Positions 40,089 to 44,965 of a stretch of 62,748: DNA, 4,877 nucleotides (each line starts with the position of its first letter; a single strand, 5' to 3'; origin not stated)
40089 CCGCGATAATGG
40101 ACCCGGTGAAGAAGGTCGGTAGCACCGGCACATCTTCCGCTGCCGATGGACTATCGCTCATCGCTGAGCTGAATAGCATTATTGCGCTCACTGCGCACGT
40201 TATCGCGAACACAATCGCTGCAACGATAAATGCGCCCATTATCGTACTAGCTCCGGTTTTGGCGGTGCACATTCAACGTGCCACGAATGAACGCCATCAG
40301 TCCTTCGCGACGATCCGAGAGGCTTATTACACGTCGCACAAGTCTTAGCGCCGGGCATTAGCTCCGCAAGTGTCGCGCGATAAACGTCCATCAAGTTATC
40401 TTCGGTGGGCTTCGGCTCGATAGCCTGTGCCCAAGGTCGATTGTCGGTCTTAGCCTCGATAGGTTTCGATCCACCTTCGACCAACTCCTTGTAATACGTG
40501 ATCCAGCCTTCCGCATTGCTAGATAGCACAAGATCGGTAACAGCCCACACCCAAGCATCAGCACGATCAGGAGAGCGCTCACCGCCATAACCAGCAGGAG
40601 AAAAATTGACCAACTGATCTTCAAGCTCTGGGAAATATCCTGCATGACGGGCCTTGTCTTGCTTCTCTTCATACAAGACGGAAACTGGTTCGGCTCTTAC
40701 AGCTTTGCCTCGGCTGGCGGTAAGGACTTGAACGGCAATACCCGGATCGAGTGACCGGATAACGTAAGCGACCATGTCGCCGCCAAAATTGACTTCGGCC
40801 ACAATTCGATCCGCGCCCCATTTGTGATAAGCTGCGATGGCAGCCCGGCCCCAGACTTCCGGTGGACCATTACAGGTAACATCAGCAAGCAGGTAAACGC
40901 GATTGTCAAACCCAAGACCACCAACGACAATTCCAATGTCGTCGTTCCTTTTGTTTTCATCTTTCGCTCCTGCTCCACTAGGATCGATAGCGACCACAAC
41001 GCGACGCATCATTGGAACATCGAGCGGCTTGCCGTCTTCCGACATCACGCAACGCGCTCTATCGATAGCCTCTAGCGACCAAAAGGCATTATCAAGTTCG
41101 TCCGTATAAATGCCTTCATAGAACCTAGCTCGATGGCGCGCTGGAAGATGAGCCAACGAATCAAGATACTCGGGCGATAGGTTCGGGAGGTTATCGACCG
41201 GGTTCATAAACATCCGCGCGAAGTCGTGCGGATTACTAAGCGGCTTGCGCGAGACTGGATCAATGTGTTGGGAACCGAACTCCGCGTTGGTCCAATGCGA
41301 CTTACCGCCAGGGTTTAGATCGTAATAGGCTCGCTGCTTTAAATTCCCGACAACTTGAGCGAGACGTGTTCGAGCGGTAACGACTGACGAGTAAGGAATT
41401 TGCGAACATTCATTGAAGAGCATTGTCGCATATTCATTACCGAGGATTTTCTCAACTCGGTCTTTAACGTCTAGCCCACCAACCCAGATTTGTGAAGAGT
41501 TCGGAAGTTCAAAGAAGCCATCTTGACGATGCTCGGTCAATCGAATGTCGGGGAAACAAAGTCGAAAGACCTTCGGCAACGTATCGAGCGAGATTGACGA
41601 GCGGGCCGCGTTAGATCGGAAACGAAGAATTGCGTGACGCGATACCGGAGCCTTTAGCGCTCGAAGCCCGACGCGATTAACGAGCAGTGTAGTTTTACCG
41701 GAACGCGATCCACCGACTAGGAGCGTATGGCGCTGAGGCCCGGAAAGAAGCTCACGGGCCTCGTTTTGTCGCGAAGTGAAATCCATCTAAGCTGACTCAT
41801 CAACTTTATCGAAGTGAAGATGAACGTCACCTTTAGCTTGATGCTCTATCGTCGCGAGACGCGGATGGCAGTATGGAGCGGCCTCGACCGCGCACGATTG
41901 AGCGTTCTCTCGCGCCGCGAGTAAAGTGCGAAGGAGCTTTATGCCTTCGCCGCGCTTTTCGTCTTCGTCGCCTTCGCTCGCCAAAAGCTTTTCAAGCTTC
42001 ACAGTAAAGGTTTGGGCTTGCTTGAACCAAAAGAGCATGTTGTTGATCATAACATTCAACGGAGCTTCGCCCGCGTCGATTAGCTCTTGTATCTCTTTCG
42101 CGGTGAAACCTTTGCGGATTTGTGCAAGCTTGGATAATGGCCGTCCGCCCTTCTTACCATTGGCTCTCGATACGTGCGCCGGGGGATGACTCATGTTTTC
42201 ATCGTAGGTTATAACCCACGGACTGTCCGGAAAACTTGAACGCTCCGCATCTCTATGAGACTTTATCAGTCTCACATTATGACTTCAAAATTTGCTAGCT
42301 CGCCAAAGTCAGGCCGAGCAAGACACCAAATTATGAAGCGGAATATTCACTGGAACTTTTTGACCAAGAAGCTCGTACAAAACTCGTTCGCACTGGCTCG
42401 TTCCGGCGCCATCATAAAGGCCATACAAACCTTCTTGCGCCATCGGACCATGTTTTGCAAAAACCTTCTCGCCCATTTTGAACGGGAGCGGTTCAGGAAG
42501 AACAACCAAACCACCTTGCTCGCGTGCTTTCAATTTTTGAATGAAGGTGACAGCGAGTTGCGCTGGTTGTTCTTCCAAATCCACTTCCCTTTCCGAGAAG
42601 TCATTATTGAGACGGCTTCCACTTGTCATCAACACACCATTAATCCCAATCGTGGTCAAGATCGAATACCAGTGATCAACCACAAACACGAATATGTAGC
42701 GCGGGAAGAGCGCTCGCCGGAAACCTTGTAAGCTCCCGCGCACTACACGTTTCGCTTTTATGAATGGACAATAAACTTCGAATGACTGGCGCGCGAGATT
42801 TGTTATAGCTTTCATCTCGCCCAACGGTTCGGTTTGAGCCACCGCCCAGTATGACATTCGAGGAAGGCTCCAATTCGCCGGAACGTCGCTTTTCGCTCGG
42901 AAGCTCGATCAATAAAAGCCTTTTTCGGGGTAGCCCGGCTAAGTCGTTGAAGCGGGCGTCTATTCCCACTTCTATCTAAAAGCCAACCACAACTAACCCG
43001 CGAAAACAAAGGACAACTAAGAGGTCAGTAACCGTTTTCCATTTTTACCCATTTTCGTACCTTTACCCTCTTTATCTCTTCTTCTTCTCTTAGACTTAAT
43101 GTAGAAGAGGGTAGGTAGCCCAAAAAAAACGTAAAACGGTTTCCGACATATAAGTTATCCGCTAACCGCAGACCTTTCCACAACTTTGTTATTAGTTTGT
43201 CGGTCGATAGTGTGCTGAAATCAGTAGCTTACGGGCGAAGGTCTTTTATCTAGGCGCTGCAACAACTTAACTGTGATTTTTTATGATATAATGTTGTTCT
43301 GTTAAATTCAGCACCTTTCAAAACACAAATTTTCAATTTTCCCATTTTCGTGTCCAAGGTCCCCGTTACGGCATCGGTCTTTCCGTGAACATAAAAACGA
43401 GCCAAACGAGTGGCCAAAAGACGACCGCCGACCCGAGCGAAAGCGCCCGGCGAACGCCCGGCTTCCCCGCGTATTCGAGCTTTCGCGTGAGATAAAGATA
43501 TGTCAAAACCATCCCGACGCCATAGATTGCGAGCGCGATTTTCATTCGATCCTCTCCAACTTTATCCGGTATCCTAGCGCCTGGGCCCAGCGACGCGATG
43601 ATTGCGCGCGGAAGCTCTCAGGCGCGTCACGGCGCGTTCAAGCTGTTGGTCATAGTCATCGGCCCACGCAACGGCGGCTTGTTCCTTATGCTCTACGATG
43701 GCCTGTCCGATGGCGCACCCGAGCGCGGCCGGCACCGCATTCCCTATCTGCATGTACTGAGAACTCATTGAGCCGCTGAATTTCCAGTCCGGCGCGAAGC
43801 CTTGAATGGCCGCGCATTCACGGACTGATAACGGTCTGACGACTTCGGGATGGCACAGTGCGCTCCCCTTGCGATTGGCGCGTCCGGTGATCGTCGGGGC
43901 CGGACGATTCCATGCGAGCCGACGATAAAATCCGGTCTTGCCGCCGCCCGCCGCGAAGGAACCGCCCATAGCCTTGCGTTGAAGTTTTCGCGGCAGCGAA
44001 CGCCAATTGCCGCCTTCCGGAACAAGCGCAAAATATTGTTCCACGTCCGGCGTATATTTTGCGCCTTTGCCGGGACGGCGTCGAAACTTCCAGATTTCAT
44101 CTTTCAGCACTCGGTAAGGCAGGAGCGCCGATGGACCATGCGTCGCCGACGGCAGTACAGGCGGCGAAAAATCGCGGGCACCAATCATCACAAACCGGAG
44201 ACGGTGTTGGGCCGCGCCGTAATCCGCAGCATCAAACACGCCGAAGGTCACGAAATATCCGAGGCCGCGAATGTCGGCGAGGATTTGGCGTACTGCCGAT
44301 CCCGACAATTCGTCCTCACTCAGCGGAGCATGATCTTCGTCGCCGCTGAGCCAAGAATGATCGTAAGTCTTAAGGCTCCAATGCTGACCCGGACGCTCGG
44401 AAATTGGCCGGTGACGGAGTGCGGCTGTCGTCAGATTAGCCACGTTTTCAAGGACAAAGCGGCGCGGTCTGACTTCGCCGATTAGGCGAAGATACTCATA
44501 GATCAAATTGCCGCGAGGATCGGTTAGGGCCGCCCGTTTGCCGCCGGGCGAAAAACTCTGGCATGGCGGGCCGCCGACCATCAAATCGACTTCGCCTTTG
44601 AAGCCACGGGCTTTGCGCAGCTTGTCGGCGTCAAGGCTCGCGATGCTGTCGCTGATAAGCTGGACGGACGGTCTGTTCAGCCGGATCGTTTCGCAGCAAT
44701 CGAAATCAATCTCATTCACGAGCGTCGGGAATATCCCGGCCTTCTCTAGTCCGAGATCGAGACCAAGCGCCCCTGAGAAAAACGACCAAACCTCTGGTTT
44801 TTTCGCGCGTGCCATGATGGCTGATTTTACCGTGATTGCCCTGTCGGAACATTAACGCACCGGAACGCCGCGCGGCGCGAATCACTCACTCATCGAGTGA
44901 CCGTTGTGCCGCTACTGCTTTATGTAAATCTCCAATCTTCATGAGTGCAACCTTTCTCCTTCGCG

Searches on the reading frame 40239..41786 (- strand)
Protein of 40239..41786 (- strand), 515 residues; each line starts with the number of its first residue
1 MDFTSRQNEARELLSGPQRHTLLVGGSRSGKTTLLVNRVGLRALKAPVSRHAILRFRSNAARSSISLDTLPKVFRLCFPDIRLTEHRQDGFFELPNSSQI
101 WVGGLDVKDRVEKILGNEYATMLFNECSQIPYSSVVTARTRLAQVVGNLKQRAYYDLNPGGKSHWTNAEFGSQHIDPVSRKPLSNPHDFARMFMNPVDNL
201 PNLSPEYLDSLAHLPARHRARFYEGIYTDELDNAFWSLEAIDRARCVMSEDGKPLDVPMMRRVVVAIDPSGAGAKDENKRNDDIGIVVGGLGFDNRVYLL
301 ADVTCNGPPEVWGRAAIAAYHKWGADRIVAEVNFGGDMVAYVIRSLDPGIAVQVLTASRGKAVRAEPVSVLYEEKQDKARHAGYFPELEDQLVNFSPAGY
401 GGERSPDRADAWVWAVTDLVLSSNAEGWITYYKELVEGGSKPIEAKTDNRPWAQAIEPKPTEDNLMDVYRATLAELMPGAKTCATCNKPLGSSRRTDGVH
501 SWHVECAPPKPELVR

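Call 5: search_protein_families(library=pfam, max_evalue=0.01, proteins=[window:40239-41786:-])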
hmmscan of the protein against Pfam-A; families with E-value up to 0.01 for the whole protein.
window:40239-41786:- (515 aa): 3 families
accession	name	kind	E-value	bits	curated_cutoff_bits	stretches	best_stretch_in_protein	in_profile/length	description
PF17289.8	Terminase_6C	-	1.9e-09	38.1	22.6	1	267-416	3-152/155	Terminase RNaseH-like domain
PF03237.21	Terminase_6N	-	2.4e-05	24.6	22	1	23-235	2-208/215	Terminase large subunit, T4likevirus-type, N-terminal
PF04466.19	Terminase_3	-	4.1e-05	23.7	23.2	1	18-171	2-149/201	Phage terminase large subunit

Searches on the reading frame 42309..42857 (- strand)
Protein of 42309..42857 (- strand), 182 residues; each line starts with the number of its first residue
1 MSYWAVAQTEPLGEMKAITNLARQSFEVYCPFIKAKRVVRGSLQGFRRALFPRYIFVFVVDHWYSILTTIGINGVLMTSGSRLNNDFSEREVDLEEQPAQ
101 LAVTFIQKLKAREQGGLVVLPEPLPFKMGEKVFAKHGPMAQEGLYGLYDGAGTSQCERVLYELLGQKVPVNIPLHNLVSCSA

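Call 61: search_protein_families(library=pfam, max_evalue=0.001, proteins=[window:42309-42857:-])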
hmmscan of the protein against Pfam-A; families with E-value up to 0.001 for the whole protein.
window:42309-42857:- (182 aa): 1 family
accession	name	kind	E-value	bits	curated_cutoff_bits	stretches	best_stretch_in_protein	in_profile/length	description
PF02357.24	NusG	-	1.8e-10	41.6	22.2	1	3-81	2-78/93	Transcription termination factor nusG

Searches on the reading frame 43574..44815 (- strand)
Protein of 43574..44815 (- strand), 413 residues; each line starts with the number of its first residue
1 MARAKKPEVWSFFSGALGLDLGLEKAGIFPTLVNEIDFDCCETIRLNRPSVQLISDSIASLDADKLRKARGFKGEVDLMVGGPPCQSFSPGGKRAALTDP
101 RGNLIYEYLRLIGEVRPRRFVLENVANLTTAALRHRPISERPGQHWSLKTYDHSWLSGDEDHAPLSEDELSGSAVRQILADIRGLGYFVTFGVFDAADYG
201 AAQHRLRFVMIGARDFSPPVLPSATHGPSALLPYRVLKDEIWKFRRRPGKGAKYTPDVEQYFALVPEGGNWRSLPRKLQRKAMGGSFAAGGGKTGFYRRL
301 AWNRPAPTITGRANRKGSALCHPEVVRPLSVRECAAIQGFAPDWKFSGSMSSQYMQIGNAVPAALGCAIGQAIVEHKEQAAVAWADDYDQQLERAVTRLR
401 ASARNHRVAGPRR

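Call 61: search_protein_families(library=pfam, max_evalue=0.001, proteins=[window:43574-44815:-])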
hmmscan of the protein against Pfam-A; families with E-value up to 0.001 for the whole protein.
window:43574-44815:- (413 aa): 1 family
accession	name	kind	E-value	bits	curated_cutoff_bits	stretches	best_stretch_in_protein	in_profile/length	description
PF00145.23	DNA_methylase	-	2.8e-53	181.9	22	2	9-131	3-117/324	C-5 cytosine-specific DNA methylase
